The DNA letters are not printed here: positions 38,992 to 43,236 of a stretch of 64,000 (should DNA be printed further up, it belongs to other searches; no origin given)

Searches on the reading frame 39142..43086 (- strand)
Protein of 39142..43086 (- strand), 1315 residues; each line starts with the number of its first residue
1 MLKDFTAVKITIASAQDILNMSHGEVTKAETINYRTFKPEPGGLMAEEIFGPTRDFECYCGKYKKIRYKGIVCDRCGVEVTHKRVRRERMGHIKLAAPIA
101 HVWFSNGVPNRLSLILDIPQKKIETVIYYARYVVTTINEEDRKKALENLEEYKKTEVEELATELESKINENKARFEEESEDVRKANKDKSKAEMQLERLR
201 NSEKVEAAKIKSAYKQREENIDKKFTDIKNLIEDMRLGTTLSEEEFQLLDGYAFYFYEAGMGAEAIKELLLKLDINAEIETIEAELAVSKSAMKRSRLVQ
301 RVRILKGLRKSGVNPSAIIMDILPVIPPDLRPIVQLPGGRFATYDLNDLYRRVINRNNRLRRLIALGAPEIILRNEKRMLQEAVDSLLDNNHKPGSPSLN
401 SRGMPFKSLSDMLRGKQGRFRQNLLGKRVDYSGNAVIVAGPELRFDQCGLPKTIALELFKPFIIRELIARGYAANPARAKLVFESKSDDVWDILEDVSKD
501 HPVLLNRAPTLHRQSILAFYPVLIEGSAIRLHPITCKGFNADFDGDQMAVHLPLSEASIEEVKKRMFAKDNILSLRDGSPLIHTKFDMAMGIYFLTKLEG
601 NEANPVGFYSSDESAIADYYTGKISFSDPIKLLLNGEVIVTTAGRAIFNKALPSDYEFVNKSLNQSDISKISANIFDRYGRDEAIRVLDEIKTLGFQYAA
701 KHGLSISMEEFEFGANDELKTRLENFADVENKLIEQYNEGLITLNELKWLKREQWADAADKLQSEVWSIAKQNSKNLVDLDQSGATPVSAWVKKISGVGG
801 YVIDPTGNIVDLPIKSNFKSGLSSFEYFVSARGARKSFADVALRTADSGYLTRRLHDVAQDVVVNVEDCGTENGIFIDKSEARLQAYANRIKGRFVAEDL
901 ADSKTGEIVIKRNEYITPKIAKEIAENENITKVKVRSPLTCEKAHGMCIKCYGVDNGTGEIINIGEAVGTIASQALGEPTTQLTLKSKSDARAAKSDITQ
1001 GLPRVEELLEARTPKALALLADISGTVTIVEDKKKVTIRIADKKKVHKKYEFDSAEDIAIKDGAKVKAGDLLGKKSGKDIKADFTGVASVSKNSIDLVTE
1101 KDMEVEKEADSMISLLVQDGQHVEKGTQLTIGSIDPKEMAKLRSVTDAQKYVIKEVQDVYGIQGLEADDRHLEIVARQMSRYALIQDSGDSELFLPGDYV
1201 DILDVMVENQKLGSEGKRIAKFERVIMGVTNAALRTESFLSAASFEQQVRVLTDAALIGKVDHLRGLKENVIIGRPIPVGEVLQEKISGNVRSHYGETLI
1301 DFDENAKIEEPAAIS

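Call 5: search_protein_families(library=pfam, proteins=[window:39142-43086:-], max_evalue=0.01)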
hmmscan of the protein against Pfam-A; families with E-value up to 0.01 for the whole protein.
window:39142-43086:- (1315 aa): 5 families
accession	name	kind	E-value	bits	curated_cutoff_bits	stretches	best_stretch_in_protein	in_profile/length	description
PF04997.17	RNA_pol_Rpb1_1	-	5.2e-71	240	39.7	1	3-424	2-312/312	RNA polymerase Rpb1, domain 1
PF04998.22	RNA_pol_Rpb1_5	-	1.9e-48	165.7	28.5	1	821-1191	1-257/267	RNA polymerase Rpb1, domain 5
PF00623.25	RNA_pol_Rpb1_2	-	2.5e-34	119.4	25.3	2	492-564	90-162/166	RNA polymerase Rpb1, domain 2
PF04983.23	RNA_pol_Rpb1_3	-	4.4e-17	62.9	28.9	1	571-709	1-160/162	RNA polymerase Rpb1, domain 3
PF13533.13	Biotin_lipoyl_2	-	0.00056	20.1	29.8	0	1057-1072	13-28/32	Biotin-lipoyl like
